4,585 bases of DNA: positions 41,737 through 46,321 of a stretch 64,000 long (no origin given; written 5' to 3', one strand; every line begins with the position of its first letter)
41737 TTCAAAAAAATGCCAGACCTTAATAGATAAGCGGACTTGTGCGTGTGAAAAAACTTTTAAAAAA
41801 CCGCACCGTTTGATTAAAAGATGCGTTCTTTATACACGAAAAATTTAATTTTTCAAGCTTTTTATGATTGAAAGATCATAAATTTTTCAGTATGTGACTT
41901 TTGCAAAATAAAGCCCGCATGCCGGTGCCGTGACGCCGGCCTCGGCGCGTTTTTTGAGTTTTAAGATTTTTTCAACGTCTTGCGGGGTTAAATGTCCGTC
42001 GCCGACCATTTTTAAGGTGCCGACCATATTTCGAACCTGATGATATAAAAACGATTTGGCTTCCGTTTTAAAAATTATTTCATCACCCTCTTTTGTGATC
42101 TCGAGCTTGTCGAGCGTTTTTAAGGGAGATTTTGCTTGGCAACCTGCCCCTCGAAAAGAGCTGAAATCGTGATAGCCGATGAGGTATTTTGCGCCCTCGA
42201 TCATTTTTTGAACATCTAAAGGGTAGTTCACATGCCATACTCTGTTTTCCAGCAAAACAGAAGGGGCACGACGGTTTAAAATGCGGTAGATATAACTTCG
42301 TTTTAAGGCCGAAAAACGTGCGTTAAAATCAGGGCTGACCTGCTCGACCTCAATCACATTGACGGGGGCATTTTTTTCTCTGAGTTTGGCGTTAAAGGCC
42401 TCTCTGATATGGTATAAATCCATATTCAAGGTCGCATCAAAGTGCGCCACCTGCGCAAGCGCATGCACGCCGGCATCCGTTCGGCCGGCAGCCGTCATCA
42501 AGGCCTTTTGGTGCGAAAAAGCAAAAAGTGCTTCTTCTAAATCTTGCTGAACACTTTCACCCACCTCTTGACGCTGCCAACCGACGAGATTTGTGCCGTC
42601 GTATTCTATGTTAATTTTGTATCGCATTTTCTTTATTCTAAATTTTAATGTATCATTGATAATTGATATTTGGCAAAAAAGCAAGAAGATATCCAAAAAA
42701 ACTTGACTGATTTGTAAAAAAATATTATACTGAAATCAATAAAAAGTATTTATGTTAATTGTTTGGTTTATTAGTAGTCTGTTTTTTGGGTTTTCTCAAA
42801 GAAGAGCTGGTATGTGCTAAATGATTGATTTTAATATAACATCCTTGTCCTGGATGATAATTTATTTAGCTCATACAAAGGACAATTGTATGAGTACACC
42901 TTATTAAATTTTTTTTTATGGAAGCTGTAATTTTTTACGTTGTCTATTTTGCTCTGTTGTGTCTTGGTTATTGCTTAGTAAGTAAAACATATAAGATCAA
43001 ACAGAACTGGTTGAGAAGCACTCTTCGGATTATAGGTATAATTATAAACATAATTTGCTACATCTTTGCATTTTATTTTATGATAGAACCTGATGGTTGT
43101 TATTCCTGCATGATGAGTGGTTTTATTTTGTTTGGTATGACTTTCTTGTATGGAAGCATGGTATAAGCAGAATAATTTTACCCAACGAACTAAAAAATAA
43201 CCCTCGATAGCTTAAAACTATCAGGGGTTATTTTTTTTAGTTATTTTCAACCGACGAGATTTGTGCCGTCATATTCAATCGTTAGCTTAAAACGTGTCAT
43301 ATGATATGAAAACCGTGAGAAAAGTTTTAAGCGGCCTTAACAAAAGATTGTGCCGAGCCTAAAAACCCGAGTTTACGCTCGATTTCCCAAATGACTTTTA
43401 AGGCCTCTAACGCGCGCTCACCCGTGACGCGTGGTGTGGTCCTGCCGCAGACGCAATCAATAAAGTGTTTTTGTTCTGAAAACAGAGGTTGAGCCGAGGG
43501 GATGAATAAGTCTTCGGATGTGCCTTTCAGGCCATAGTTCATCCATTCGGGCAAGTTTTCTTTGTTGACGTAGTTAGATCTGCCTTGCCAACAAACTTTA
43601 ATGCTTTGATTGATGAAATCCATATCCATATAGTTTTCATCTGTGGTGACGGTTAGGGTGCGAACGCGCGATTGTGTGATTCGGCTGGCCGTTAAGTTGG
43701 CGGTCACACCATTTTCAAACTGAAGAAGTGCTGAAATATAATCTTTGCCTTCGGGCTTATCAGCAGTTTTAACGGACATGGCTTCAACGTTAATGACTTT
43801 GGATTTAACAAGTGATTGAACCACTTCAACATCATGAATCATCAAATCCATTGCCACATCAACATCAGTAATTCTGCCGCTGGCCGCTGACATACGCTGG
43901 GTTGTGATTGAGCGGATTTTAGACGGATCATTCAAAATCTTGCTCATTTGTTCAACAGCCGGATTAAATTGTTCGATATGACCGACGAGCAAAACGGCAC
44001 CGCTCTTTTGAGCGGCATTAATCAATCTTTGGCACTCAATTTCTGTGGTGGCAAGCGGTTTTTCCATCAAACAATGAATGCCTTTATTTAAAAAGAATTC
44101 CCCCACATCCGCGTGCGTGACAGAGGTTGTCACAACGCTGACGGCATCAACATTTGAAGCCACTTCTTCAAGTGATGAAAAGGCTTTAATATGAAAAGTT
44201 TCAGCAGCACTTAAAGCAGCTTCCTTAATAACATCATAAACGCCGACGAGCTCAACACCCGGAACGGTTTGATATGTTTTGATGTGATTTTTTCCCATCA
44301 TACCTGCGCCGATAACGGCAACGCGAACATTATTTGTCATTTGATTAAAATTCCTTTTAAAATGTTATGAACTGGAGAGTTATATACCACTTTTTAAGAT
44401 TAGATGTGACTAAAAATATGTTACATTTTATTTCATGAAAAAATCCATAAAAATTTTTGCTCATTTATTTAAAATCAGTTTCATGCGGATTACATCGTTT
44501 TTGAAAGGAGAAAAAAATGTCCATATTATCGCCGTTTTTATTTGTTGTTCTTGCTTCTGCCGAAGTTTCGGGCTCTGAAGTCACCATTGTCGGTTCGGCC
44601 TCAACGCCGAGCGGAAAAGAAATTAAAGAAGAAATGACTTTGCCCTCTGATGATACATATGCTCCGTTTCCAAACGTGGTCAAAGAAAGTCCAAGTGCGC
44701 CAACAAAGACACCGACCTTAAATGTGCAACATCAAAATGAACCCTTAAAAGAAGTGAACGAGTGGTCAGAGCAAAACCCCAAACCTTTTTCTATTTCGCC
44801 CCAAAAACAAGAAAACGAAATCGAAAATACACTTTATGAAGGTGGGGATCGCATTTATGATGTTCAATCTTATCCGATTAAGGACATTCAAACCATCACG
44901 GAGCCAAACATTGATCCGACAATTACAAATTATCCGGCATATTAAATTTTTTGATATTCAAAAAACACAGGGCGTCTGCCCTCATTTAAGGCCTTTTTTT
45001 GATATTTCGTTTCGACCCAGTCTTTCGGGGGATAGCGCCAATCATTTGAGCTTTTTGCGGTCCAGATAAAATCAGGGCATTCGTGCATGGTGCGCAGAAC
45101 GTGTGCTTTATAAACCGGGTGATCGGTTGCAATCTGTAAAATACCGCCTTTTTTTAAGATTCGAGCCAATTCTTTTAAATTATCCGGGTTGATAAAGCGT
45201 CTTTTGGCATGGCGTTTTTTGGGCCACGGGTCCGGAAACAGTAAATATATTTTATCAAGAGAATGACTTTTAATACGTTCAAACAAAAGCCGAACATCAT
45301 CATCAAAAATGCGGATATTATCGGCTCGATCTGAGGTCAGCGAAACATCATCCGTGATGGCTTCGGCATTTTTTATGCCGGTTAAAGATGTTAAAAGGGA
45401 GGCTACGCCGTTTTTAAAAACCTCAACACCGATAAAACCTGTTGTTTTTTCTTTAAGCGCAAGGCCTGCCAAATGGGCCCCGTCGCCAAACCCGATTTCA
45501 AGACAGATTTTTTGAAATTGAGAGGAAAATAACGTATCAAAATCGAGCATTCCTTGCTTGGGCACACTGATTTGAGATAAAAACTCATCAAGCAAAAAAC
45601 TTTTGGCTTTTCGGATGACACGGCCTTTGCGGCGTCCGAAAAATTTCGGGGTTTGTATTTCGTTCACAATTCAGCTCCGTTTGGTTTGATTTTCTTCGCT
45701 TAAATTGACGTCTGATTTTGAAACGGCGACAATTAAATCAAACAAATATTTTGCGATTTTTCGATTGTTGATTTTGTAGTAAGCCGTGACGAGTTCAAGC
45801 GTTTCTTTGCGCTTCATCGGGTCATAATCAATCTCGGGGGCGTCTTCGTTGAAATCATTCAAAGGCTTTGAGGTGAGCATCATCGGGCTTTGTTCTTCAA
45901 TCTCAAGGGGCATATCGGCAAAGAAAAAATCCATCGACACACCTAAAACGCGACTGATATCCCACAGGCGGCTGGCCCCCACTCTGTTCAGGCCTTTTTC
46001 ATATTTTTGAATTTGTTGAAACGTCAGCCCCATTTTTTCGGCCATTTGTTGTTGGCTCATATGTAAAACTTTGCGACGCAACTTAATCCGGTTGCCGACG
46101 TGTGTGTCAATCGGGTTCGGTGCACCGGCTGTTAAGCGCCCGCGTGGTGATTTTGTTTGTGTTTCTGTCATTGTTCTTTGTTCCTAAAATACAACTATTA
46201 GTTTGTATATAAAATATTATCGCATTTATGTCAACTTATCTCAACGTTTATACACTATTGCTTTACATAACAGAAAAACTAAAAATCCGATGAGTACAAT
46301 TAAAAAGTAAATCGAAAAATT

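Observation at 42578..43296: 619-bp insertion at the 5' end of truA that supplies a new N-terminus and leaves a displaced copy of the original start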

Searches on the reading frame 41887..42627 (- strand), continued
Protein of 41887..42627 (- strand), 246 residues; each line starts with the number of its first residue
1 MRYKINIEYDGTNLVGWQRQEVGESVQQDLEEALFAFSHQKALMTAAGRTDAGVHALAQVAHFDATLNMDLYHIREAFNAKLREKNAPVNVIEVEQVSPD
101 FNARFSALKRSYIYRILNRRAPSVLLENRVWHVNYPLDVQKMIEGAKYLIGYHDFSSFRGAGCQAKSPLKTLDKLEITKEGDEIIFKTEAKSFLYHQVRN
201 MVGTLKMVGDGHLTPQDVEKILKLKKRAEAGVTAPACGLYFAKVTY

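Call 56: search_protein_families(library=ncbifam, proteins=[window:41887-42627:-], max_evalue=0.01)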
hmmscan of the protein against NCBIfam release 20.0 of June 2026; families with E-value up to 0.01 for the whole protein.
window:41887-42627:- (246 aa): 2 families
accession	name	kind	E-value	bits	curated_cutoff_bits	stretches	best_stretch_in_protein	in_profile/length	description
TIGR00071.1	hisT_truA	equivalog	4.9e-56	190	142.85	1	4-240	4-227/228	tRNA pseudouridine(38-40) synthase TruA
NF000622.1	PRK00021.3-3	equivalog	1.9e-24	86.6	308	1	7-246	5-227/265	tRNA pseudouridine(38-40) synthase TruA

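Call 59: find_related_loci(query=A3, collection=viral_contigs, flank=10000)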
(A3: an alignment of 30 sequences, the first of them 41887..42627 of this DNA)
Query A3 (246 aa) in viral_contigs; peptide patterns used: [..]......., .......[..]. (x = any residue, [..] = any of these).
245 stretches matched a pattern; 1 encode a relative of the query (tblastn E <= 1e-3); 1 distinct loci.
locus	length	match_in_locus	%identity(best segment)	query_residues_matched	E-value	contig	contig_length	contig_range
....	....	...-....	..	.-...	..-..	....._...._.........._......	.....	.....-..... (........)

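Call 62: find_encoding_contigs(protein=P0125, flank=3000, max_places=5)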
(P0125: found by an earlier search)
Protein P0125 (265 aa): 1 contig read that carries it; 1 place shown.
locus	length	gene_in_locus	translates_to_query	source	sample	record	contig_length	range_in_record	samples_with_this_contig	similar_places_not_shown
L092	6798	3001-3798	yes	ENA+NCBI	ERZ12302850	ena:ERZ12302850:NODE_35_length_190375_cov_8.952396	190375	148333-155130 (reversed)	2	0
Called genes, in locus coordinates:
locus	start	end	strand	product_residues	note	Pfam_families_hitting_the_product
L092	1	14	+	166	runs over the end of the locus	PF01381:HTH_3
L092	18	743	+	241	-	PF02390:Methyltransf_4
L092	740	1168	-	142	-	-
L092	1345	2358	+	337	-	PF01408:GFO_IDH_MocA, PF02423:OCD_Mu_crystall (weak), PF22725:GFO_IDH_MocA_C3, PF02894:GFO_IDH_MocA_C (faint)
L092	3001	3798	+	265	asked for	PF01416:PseudoU_synth_1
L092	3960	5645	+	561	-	PF17092:PCB_OB (faint), PF00575:S1, PF00575:S1, PF00575:S1, PF23459:S1_RRP5 (weak), PF00575:S1, PF23459:S1_RRP5 (weak), PF00575:S1, +2 more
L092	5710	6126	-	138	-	-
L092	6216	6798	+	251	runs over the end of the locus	PF03959:FSH1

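Call 63: find_encoding_contigs(protein=P0123, flank=3000, max_places=3)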
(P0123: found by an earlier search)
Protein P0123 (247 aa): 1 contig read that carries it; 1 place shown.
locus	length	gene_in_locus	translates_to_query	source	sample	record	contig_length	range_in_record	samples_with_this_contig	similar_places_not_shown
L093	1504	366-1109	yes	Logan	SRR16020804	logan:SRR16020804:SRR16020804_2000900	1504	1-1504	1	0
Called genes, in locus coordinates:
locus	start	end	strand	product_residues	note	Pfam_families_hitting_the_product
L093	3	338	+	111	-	?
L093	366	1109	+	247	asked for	PF01416:PseudoU_synth_1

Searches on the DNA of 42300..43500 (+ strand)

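Call 23: search_dna_similar(query=window:42628-43247:+, collection=phages, mode=distant, max_evalue=0.01)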
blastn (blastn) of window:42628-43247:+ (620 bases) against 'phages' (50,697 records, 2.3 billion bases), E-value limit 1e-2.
No match.

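Call 24: search_dna_similar(query=window:42628-43247:+, collection=plasmids, mode=distant, max_evalue=0.01)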
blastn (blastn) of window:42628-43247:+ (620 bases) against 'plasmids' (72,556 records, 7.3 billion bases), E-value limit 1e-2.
No match.

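Call 33: search_rna_families(source=window, start=42300, end=43500, threshold=evalue, max_evalue=1)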
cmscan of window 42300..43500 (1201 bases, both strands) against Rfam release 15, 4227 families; matches with E-value up to 1: 8.
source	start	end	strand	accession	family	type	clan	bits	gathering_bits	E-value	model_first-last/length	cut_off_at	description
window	43192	43307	-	RF00514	His_leader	Cis-reg; leader;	-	31.6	49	0.0063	1-126/126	no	Histidine operon leader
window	43190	43240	-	RF03729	mir-2363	Gene; miRNA;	-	24.8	90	0.071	1-72/72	no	mir-2363 microRNA precursor family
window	43192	43251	-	RF02495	ohsC_RNA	Gene; antitoxin;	-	24.1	50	0.54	1-77/77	no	Oppression of Hydrophobic ORF by sRNA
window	43109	43236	+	RF01859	Phe_leader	Cis-reg; leader;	-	23.4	55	0.32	1-125/125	no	Phenylalanine leader peptide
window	43164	43236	+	RF00514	His_leader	Cis-reg; leader;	-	22.4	49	0.46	1-126/126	no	Histidine operon leader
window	43192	43236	-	RF03940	MIR9563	Gene; miRNA;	-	21.4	90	0.36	1-127/127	no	MIR9563 microRNA precursor family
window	43190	43238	-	RF04120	MIR5998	Gene; miRNA;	-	20.3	180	0.12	1-173/173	no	MIR5998 microRNA precursor family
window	43140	43235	+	RF01241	SNORA81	Gene; snRNA; snoRNA; HACA-box;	-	18.7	45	0.96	1-179/179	no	Small nucleolar RNA SNORA81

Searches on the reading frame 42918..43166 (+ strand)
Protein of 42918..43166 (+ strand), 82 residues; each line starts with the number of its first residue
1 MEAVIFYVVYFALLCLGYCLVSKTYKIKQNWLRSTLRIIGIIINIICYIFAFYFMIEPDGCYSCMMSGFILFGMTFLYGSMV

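Call 9: search_protein_families(library=pfam, proteins=[window:42918-43166:+], max_evalue=0.01)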
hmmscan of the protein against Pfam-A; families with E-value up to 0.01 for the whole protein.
window:42918-43166:+ (82 aa): 0 families

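Call 17: find_homologous_proteins(query=window:42918-43166:+, max_evalue=10)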
Query window:42918-43166:+: no candidate shares three 5-residue words with the query. No homologue found.

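Call 22: find_related_loci(query=window:42918-43166:+, collection=viral_contigs, flank=10000)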
Query window:42918-43166:+ (82 aa) in viral_contigs; peptide patterns used: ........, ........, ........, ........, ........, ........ (x = any residue, [..] = any of these).
73 stretches matched a pattern, but none encodes a relative of the query by tblastn (E <= 1e-3).

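Call 25: find_related_loci(query=window:42918-43166:+, collection=genome_contigs, flank=10000)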
Query window:42918-43166:+ (82 aa) in genome_contigs; peptide patterns used: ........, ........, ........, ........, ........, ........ (x = any residue, [..] = any of these).
278 stretches matched a pattern, but none encodes a relative of the query by tblastn (E <= 1e-3).

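Call 26: find_related_loci(query=window:42918-43166:+, collection=metagenome_contigs, flank=10000)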
Query window:42918-43166:+ (82 aa) in metagenome_contigs; peptide patterns used: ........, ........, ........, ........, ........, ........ (x = any residue, [..] = any of these).
600 stretches matched a pattern (row limit reached: there are more); 1 encode a relative of the query (tblastn E <= 1e-3); 1 distinct loci.
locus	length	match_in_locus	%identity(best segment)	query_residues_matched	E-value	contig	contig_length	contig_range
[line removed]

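Call 37: search_protein_families(library=phrogs, proteins=[window:42918-43166:+], max_evalue=0.001)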
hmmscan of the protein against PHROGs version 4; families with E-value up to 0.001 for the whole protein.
window:42918-43166:+ (82 aa): 0 families

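Call 53: search_protein_representatives(protein=window:42918-43166:+)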
Query: 82 residues. Proteins with E-value up to 0.001 (for the whole library): 1; up to 1e-10: 0; up to 1e-30: 0. The best 1 are listed.
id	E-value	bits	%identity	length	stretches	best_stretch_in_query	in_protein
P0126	1.6e-05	41.4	43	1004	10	54-76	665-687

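Call 55: search_protein_families(library=padloc, proteins=[window:42918-43166:+], max_evalue=1)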
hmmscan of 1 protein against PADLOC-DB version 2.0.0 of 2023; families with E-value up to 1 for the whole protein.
window:42918-43166:+ (82 aa): 0 families

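Call 56: search_protein_families(library=ncbifam, proteins=[window:42918-43166:+], max_evalue=0.01)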
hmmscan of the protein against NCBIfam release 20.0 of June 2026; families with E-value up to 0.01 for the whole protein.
window:42918-43166:+ (82 aa): 0 families

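Call 69: list_cluster_members(proteins=[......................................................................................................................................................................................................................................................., window:42918-43163:+])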
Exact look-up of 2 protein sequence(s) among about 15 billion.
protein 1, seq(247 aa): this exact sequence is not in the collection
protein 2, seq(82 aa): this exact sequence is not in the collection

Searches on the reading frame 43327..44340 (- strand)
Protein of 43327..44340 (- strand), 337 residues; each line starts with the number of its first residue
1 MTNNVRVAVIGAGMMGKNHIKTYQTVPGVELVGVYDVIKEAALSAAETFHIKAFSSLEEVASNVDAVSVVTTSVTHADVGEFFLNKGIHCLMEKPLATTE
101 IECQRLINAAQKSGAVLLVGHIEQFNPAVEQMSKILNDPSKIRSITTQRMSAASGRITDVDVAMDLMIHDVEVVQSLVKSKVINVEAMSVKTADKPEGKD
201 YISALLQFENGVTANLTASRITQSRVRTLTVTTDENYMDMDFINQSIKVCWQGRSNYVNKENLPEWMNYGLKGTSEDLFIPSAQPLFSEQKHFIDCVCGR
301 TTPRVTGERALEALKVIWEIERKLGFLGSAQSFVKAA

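Call 9: search_protein_families(library=pfam, proteins=[window:43327-44340:-], max_evalue=0.01)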
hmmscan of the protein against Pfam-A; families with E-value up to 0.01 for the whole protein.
window:43327-44340:- (337 aa): 6 families
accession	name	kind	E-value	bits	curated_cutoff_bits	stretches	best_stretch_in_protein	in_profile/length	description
PF01408.29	GFO_IDH_MocA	-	6.7e-31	107.9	24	1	5-121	1-120/120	Oxidoreductase family, NAD-binding Rossmann fold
PF22725.1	GFO_IDH_MocA_C3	-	6.3e-11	42.8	27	1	162-232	45-117/124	GFO/IDH/MocA C-terminal domain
PF02894.22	GFO_IDH_MocA_C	-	8e-06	26.2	22.9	1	162-224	42-107/218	Oxidoreductase family, C-terminal alpha/beta domain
PF02423.21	OCD_Mu_crystall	-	1e-05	25.1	24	1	5-78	130-208/314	Ornithine cyclodeaminase/mu-crystallin family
PF03446.21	NAD_binding_2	-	6.6e-05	23.4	21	1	6-89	1-80/161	NAD binding domain of 6-phosphogluconate dehydrogenase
PF01113.26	DapB_N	-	6.8e-05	23.4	25.6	1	5-76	1-80/124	Dihydrodipicolinate reductase, N-terminus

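Call 56: search_protein_families(library=ncbifam, proteins=[window:43327-44340:-], max_evalue=0.01)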
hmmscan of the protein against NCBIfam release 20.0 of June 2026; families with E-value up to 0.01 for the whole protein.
window:43327-44340:- (337 aa): 16 families
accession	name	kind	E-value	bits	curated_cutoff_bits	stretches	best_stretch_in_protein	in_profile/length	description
NF040723.1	UDP-GlcNAcDh_Arch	equivalog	6.3e-63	213.1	450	1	5-317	1-294/302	UDP-N-acetylglucosamine 3-dehydrogenase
TIGR04380.1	myo_inos_iolG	equivalog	3.5e-26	91.9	355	1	5-221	2-232/330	inositol 2-dehydrogenase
NF052679.1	InsChiInosDhIolG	equivalog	7.3e-19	68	540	1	5-195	3-202/343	bifunctional inositol 2-dehydrogenase/D-chiro-inositol 1-dehydrogenase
NF052479.1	LevoglcsnDh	equivalog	6.8e-14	51.3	650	1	3-145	2-154/386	levoglucosan dehydrogenase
NF041392.1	XylDh_Gfo6_Halo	equivalog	1.1e-09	37.5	350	1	38-241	51-276/350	D-xylose 1-dehydrogenase Gfo6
NF058561.1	BT_2158_fam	equivalog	4.2e-08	32.2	750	1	4-135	35-168/487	glycoside 3-dehydrogenase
TIGR01761.1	thiaz-red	subfamily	5e-08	32.8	188.8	1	6-142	5-141/350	thiazolinyl imide reductase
NF008607.0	PRK11579.1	subfamily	2.5e-06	26.7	330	1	1-138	1-139/346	oxidoreductase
NF004793.0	PRK06141.1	equivalog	0.00015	20.9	322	1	5-89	126-214/314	bifunctional Delta(1)-pyrroline-2-carboxylate/Delta(1)-piperideine-2-carboxylate reductase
NF003996.0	PRK05472.2-5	equivalog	0.00021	21.2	138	1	3-93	76-169/209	redox-sensing transcriptional repressor Rex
NF058563.1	BT_2159_fam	equivalog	0.00022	20.4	650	1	5-119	1-118/350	disaccharide 3-dehydrogenase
NF007574.0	PRK10206.1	equivalog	0.00056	19.1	352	1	40-117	40-119/345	oxidoreductase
TIGR01921.1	DAP-DH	equivalog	0.0032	16.7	180.6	1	4-117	3-115/324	diaminopimelate dehydrogenase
NF003995.0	PRK05472.2-4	subfamily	0.0044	16.6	126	1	3-92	82-174/213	redox-sensing transcriptional repressor Rex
NF003990.0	PRK05472.1-4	equivalog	0.0051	16.4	233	0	2-91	82-174/214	redox-sensing transcriptional repressor Rex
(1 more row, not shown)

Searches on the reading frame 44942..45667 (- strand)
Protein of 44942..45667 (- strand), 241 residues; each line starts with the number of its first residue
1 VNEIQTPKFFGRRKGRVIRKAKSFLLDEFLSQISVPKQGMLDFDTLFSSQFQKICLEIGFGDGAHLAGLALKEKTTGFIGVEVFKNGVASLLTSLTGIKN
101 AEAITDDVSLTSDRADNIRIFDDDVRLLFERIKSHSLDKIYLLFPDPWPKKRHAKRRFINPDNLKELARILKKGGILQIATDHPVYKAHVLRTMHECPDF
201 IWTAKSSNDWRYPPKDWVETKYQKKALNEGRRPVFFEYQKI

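Call 9: search_protein_families(library=pfam, proteins=[window:44942-45667:-], max_evalue=0.01)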
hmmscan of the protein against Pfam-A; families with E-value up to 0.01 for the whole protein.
window:44942-45667:- (241 aa): 1 family
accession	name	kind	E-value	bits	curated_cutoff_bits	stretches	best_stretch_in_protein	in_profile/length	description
PF02390.23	Methyltransf_4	-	9.1e-40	136.4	24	1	52-231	2-168/173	Putative methyltransferase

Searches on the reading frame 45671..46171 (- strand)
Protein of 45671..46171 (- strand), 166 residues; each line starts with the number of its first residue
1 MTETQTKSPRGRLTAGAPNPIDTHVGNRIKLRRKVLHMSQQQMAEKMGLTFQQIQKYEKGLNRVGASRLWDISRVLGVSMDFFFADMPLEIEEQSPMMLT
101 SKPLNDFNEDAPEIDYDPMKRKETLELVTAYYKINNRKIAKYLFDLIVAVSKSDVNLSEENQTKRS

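Call 9: search_protein_families(library=pfam, proteins=[window:45671-46171:-], max_evalue=0.01)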
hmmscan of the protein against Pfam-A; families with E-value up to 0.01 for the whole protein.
window:45671-46171:- (166 aa): 5 families
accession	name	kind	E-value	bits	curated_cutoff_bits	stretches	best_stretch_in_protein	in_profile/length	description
PF01381.28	HTH_3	-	2.5e-13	50.2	23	1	29-83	1-55/55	Helix-turn-helix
PF12844.13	HTH_19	-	6.7e-05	23.2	30.2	1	26-79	1-54/64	Helix-turn-helix domain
PF13443.12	HTH_26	-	0.00038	21.1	22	1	37-80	10-54/63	Cro/C1-type HTH DNA-binding domain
PF13560.12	HTH_31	-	0.00051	20.7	27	1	26-79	3-57/64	Helix-turn-helix domain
PF13518.12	HTH_28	-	0.005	17.3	25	1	37-74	12-49/52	Helix-turn-helix domain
